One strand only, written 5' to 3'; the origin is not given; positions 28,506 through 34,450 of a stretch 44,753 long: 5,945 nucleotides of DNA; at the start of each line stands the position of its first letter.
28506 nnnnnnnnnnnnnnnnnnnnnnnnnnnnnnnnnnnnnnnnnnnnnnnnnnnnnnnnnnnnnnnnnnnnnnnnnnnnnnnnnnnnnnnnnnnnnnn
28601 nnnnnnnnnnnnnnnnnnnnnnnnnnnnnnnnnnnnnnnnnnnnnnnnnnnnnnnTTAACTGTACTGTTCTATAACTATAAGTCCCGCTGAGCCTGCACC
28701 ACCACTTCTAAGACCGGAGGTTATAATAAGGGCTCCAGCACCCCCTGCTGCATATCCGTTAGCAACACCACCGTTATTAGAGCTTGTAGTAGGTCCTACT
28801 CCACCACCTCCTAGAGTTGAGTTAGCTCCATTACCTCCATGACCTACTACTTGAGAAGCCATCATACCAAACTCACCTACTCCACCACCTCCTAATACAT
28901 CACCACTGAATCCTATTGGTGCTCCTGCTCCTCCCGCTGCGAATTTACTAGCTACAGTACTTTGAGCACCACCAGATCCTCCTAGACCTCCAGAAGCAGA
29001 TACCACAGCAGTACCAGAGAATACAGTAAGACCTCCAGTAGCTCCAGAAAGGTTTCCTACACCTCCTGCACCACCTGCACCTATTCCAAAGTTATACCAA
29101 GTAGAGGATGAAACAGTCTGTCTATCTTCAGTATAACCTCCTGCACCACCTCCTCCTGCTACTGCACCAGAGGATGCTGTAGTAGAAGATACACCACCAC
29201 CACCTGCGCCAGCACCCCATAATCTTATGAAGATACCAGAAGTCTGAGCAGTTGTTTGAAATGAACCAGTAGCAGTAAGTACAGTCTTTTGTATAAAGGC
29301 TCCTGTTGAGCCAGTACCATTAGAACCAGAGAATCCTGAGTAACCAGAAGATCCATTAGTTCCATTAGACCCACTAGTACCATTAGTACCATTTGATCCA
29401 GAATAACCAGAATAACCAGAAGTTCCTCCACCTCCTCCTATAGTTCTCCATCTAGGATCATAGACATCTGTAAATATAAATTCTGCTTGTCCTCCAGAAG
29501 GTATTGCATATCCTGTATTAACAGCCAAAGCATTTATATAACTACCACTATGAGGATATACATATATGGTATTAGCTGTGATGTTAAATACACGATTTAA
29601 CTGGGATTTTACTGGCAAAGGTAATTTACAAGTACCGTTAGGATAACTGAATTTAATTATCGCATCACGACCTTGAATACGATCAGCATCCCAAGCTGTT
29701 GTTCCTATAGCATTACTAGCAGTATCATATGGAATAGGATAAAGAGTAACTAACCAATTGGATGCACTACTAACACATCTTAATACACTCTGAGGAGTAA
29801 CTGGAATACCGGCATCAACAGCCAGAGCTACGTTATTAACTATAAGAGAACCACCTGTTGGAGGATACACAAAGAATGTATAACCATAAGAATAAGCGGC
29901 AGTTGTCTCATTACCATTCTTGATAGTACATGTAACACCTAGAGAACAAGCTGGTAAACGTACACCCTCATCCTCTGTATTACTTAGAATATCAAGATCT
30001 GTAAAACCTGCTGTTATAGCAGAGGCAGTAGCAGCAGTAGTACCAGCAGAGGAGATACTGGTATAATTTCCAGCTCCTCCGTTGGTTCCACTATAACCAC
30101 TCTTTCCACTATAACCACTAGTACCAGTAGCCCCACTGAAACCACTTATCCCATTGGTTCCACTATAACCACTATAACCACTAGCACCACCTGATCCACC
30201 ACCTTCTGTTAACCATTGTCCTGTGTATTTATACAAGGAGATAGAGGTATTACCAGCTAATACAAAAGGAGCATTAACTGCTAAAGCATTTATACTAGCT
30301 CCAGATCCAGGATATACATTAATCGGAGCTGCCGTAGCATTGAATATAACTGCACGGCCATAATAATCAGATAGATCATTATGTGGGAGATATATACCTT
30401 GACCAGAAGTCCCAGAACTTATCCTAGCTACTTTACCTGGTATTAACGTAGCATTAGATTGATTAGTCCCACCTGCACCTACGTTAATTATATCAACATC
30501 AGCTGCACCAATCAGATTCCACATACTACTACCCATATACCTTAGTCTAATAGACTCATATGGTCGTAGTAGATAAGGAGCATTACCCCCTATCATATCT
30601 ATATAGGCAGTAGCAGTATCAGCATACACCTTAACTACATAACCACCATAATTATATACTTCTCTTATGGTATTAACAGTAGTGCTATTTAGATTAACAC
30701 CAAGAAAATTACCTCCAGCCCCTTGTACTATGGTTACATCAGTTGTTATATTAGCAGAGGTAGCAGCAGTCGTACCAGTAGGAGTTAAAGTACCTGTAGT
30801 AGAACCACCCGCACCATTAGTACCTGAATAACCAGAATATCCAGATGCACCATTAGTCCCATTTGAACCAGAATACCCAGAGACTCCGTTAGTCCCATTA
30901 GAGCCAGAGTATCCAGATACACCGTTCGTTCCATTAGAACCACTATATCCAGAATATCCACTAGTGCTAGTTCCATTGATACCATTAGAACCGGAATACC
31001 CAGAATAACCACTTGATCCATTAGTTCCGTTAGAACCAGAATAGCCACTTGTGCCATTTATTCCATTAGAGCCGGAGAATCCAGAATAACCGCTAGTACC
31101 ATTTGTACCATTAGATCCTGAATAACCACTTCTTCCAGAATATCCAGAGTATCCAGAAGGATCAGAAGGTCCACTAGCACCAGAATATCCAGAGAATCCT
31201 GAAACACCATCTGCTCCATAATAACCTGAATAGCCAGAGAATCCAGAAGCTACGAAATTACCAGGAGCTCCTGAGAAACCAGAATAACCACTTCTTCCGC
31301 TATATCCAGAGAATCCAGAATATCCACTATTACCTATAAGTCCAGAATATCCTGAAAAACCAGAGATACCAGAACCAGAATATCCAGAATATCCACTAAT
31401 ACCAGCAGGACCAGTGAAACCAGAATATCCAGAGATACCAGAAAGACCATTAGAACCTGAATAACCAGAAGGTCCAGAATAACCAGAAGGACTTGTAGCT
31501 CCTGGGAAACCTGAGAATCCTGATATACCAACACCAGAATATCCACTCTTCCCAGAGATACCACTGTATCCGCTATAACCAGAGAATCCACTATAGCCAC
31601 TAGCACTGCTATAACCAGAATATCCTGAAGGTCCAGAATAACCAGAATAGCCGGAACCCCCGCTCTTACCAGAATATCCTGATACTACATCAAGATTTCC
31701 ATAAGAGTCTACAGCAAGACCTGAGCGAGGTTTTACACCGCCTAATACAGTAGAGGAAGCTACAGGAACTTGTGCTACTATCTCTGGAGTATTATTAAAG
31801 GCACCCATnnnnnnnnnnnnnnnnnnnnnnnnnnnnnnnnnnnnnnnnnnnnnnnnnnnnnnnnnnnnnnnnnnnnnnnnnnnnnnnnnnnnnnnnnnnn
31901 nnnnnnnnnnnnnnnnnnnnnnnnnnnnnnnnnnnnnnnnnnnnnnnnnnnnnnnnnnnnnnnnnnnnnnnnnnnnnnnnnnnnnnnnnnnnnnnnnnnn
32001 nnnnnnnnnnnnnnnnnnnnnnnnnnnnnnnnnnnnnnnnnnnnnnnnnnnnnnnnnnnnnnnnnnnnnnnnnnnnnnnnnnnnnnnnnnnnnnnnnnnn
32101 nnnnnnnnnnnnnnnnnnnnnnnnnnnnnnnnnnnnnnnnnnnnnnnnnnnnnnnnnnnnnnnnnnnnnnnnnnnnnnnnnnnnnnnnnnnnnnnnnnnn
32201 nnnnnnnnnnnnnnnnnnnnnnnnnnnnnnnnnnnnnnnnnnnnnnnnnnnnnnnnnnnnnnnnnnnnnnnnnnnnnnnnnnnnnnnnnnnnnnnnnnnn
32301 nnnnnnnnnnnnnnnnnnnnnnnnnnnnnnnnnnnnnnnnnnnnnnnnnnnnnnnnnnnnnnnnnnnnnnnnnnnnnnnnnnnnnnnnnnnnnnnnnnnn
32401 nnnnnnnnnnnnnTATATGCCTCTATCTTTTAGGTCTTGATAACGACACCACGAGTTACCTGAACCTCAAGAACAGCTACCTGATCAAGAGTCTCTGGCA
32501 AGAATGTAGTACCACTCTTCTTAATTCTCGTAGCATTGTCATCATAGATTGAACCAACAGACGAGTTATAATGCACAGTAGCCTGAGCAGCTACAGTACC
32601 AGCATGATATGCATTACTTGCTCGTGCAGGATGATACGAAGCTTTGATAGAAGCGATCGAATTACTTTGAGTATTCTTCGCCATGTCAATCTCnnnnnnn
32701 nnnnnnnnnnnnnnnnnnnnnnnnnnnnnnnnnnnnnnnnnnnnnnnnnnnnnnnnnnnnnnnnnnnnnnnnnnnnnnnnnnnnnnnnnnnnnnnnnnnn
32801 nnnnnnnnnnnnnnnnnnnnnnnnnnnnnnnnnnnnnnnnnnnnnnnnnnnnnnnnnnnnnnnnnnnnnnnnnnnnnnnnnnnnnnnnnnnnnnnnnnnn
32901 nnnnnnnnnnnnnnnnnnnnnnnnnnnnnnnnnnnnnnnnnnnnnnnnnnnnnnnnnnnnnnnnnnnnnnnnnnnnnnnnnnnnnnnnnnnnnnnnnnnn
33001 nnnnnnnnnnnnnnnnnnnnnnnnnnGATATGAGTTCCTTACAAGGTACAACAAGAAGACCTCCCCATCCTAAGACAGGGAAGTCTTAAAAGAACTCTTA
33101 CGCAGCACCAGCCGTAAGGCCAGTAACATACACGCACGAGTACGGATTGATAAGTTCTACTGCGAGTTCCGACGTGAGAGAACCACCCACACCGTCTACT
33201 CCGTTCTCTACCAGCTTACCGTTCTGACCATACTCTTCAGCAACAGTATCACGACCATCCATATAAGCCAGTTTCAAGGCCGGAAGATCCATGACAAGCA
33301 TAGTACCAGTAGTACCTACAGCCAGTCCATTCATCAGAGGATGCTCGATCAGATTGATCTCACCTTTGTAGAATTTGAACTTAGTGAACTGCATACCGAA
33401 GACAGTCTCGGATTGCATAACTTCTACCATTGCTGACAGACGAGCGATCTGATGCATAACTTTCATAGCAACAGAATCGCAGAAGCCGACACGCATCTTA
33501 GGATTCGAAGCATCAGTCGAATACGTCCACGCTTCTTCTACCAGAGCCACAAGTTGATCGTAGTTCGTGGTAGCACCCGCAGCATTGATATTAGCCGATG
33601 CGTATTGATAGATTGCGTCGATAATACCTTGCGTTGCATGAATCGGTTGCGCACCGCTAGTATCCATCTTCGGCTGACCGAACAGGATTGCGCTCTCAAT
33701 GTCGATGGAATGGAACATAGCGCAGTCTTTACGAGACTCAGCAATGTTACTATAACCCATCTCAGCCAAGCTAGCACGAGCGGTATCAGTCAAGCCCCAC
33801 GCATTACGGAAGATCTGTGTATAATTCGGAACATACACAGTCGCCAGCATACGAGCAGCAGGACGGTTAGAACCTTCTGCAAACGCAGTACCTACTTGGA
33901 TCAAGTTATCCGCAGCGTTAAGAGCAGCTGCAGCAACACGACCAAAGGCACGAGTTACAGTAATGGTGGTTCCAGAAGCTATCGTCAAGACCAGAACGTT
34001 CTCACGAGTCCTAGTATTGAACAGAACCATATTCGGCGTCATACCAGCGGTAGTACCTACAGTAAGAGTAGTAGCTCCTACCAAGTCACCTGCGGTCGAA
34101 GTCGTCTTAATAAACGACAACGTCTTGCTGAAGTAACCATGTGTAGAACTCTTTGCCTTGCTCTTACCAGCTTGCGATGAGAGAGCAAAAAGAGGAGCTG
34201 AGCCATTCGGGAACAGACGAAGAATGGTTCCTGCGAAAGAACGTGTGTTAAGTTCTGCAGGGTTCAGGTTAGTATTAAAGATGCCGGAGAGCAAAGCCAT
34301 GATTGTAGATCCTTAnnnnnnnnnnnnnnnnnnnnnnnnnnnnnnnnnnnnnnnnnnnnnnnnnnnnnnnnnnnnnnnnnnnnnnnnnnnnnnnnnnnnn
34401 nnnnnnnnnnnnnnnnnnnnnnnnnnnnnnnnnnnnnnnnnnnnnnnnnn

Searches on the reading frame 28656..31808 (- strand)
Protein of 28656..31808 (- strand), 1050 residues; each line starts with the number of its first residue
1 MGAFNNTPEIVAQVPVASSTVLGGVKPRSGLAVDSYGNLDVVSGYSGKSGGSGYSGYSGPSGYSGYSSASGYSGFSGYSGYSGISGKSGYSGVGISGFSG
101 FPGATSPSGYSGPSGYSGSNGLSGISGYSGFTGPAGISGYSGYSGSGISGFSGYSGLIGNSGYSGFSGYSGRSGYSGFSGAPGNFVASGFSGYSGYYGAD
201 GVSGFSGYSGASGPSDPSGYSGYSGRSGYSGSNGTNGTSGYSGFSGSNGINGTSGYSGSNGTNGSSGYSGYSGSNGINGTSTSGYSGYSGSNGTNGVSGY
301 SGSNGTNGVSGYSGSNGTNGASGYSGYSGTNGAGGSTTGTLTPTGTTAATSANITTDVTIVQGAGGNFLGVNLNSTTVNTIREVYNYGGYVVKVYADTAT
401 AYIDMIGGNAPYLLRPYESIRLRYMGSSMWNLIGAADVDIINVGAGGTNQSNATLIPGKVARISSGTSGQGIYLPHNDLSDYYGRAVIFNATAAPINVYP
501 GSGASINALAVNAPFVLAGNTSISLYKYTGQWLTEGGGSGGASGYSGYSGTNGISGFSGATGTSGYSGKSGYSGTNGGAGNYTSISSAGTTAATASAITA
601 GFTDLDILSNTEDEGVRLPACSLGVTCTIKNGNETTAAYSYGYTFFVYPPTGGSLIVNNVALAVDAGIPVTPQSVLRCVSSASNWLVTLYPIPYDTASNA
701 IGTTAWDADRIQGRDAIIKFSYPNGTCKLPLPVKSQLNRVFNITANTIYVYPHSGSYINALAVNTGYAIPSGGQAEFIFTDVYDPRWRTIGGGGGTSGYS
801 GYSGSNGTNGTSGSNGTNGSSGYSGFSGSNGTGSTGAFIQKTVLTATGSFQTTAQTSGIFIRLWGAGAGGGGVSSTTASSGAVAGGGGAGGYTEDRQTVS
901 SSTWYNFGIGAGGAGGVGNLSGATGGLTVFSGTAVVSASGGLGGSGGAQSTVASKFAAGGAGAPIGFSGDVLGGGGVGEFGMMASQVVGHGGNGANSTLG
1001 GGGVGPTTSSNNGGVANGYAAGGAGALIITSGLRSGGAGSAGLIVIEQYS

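Call 35: search_protein_families(library=pfam, proteins=[window:28656-31808:-], max_evalue=0.01)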
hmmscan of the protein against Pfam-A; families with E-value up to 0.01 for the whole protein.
window:28656-31808:- (1050 aa): 1 family
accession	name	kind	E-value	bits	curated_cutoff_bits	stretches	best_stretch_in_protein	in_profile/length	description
PF01391.23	Collagen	-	1.4e-32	111.7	27.2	4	224-279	3-58/60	Collagen triple helix repeat (20 copies)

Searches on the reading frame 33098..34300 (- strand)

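Call 18: search_protein_families(library=phrogs, proteins=[window:33098-34300:-], max_evalue=0.001)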
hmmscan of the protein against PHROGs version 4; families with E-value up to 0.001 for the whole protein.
window:33098-34300:- (400 aa): 1 family
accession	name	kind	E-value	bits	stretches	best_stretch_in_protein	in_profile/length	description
phrog_1328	-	head and packaging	7.9e-49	168.3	1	1-399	3-310/583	major head protein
